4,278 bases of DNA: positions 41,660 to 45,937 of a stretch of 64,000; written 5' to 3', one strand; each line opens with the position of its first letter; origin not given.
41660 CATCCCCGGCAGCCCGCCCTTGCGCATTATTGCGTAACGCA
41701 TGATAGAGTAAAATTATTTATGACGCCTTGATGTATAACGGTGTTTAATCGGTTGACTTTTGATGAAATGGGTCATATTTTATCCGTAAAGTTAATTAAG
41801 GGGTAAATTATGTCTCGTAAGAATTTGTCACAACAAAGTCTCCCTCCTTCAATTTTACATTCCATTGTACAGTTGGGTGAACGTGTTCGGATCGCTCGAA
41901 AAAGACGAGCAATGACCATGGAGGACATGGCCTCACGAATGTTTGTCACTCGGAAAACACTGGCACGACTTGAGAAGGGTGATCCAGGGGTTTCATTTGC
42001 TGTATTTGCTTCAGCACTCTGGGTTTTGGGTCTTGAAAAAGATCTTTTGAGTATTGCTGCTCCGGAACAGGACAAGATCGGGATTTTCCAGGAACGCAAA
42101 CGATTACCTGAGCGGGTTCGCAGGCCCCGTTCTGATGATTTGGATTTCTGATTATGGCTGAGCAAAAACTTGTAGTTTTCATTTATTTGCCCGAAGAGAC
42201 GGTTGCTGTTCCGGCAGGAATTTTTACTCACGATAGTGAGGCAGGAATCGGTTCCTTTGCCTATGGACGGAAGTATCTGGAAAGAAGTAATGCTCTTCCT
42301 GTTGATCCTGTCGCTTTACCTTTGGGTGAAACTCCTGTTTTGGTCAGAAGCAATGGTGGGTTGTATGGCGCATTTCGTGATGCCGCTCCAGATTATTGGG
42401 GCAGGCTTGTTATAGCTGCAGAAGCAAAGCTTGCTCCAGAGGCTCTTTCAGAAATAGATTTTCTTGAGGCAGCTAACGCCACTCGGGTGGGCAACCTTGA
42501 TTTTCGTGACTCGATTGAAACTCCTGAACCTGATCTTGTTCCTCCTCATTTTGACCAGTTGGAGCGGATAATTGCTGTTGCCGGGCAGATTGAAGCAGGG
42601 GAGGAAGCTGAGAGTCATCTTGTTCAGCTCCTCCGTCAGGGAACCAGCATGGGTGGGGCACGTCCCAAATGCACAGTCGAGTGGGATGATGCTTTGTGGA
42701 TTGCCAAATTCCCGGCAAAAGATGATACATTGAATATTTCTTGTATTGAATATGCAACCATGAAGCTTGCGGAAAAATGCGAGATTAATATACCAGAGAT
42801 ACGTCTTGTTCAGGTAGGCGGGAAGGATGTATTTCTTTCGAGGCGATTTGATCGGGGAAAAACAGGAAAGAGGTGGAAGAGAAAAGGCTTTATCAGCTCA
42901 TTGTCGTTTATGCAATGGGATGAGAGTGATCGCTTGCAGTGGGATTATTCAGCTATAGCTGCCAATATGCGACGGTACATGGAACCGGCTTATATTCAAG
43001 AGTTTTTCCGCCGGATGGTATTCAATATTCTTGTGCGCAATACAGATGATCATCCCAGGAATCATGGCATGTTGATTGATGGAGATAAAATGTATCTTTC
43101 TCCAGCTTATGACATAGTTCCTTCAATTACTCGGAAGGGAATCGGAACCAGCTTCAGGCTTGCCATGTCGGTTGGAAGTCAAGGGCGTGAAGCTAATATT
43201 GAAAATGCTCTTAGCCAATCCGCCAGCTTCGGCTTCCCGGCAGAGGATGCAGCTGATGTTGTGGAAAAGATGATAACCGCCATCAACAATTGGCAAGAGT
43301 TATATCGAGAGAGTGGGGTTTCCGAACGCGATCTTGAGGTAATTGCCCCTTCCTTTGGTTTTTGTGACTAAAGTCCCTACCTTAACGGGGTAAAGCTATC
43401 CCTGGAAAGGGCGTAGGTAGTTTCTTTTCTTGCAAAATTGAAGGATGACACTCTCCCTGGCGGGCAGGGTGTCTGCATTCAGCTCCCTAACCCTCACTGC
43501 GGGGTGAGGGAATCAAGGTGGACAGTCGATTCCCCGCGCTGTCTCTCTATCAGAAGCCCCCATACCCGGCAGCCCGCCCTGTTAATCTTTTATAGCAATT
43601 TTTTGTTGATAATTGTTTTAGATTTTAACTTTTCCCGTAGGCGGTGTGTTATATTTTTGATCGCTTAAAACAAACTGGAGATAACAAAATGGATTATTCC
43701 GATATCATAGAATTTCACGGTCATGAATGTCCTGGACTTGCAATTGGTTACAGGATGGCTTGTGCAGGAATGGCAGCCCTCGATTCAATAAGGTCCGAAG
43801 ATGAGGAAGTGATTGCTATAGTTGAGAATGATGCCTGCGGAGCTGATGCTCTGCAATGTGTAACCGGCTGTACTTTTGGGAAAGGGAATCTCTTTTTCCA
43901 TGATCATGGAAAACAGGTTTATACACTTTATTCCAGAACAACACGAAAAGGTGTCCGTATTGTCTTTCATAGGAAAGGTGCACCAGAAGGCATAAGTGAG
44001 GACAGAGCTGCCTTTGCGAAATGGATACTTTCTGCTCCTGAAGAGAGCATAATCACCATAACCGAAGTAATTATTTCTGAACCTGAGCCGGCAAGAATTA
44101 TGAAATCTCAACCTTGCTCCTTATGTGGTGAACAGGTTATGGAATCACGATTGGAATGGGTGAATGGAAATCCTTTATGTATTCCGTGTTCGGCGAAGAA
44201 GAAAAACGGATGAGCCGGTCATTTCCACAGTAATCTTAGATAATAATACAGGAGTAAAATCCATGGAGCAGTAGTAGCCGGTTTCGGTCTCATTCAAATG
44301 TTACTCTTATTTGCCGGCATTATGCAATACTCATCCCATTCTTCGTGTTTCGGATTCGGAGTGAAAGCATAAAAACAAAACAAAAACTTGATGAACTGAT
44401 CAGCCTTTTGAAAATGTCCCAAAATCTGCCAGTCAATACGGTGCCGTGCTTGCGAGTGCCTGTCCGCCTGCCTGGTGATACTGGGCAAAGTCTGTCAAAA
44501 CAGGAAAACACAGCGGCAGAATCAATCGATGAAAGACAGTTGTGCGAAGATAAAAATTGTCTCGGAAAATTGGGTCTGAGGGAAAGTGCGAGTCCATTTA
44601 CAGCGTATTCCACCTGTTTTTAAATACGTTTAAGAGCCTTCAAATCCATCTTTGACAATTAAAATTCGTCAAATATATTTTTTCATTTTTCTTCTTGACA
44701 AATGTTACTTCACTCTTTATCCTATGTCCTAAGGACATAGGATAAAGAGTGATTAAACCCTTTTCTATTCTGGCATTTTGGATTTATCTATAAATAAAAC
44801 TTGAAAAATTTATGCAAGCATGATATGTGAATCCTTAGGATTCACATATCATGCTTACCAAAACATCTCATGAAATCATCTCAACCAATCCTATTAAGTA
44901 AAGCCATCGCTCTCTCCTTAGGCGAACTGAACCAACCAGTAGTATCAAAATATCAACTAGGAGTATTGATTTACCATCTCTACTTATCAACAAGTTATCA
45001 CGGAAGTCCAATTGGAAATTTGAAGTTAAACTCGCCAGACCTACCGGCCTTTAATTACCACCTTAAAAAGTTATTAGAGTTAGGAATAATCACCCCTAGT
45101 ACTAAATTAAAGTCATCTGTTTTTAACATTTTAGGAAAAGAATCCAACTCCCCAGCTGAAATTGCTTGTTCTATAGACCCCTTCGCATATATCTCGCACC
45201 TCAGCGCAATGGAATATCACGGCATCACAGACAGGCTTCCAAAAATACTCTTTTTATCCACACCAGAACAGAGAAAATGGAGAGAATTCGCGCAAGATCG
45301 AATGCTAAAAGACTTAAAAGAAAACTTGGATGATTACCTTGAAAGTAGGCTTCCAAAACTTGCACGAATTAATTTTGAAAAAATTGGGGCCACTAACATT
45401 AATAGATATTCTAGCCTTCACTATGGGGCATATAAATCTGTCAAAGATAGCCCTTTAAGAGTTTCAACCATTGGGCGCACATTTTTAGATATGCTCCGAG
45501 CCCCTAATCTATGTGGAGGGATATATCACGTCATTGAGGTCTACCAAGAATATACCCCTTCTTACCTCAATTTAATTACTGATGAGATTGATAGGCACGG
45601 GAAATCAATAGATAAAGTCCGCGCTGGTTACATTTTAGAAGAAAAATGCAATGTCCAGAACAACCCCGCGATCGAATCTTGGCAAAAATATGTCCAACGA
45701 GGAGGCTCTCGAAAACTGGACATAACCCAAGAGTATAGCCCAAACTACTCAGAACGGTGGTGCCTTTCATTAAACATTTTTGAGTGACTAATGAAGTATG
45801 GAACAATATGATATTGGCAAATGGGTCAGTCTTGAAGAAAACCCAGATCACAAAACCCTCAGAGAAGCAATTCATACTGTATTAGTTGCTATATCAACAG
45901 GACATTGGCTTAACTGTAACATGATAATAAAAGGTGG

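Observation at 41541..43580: A ~140-nt hairpin-rich element occurs three times and brackets the hipBA cassette as direct repeats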

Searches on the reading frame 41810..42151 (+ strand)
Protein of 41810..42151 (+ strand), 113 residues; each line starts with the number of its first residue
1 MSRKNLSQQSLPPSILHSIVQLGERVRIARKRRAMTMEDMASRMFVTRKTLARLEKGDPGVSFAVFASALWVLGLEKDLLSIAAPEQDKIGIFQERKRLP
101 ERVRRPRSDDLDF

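Call 10: search_protein_families(library=pfam, proteins=[window:41810-42151:+], max_evalue=0.01)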
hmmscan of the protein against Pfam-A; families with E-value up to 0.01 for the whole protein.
window:41810-42151:+ (113 aa): 4 families
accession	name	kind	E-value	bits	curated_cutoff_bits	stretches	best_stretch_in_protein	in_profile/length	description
PF13560.12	HTH_31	-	2.3e-08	34.6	27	1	21-79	1-60/64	Helix-turn-helix domain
PF12844.13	HTH_19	-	1.4e-05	25.3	30.2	1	23-68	1-46/64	Helix-turn-helix domain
PF01381.28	HTH_3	-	0.0003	21.2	23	1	27-64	2-39/55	Helix-turn-helix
PF13413.12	HTH_25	-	0.0021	18.3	24.6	1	27-59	3-35/62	Helix-turn-helix domain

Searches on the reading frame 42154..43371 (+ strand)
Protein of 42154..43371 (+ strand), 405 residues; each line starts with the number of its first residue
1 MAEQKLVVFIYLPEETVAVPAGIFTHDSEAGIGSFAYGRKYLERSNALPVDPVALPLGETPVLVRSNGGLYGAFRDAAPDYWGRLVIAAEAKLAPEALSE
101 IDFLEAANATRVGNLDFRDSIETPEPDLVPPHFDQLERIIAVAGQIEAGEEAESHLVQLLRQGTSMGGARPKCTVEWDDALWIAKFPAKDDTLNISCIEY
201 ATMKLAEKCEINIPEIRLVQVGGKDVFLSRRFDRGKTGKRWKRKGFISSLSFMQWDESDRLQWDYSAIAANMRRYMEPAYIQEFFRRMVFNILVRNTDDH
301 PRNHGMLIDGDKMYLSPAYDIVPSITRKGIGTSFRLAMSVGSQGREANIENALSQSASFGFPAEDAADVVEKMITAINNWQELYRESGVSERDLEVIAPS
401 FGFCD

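Call 10: search_protein_families(library=pfam, proteins=[window:42154-43371:+], max_evalue=0.01)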
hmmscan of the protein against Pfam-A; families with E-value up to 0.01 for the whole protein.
window:42154-43371:+ (405 aa): 2 families
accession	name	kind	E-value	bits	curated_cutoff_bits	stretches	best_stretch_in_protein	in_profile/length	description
PF07804.18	HipA_C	-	3.1e-47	161.4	30.5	1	164-379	1-211/213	HipA-like C-terminal domain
PF13657.11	Couple_hipA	-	2.3e-05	25.3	22.5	1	20-117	9-98/99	HipA N-terminal domain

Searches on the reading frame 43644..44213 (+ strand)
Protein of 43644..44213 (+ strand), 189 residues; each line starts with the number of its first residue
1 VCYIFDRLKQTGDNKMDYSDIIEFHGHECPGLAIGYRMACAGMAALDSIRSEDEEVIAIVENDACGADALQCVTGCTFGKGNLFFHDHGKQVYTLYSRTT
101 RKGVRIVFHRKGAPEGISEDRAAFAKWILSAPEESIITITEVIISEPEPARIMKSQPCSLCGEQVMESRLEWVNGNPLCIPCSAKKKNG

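Call 10: search_protein_families(library=pfam, proteins=[window:43644-44213:+], max_evalue=0.01)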
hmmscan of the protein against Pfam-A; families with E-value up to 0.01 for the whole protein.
window:43644-44213:+ (189 aa): 2 families
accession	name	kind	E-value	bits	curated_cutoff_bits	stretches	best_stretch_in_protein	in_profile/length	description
PF02663.19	FmdE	-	1.2e-36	126.2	22.9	1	24-136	1-131/133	FmdE, Molybdenum formylmethanofuran dehydrogenase operon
PF01258.23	zf-dskA_traR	-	8e-07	29.4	24.9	1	158-185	6-33/36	Prokaryotic dksA/traR C4-type zinc finger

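Call 90: search_protein_families(library=ncbifam, proteins=[window:43644-44213:+], max_evalue=0.1)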
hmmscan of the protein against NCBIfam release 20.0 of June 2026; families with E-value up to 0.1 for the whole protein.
window:43644-44213:+ (189 aa): 2 families
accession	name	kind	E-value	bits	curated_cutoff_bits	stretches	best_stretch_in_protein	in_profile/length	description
NF008243.0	PRK11019.1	equivalog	0.0038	17.6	96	1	155-187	36-68/88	DksA/TraR family C4-type zinc finger protein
TIGR02419.1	C4_traR_proteo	subfamily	0.02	15.5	59.7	1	156-184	33-61/64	phage/conjugal plasmid C-4 type zinc finger protein, TraR family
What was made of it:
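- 43644..44213 (+): FmdE-domain / TraR-type zinc-finger gene, the cargo downstream of copy 2. calls 10, 90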

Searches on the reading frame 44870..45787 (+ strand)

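Call 10: search_protein_families(library=pfam, proteins=[window:44870-45787:+], max_evalue=0.01)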
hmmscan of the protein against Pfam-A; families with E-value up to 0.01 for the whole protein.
window:44870-45787:+ (305 aa): 1 family
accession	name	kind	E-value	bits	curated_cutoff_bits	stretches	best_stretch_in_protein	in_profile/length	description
PF09407.15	AbiEi_1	-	0.0042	17.7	22.2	0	107-136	19-48/142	AbiEi antitoxin C-terminal domain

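Call 90: search_protein_families(library=ncbifam, proteins=[window:44870-45787:+], max_evalue=0.1)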
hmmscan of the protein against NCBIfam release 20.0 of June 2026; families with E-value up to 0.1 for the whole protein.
window:44870-45787:+ (305 aa): 0 families
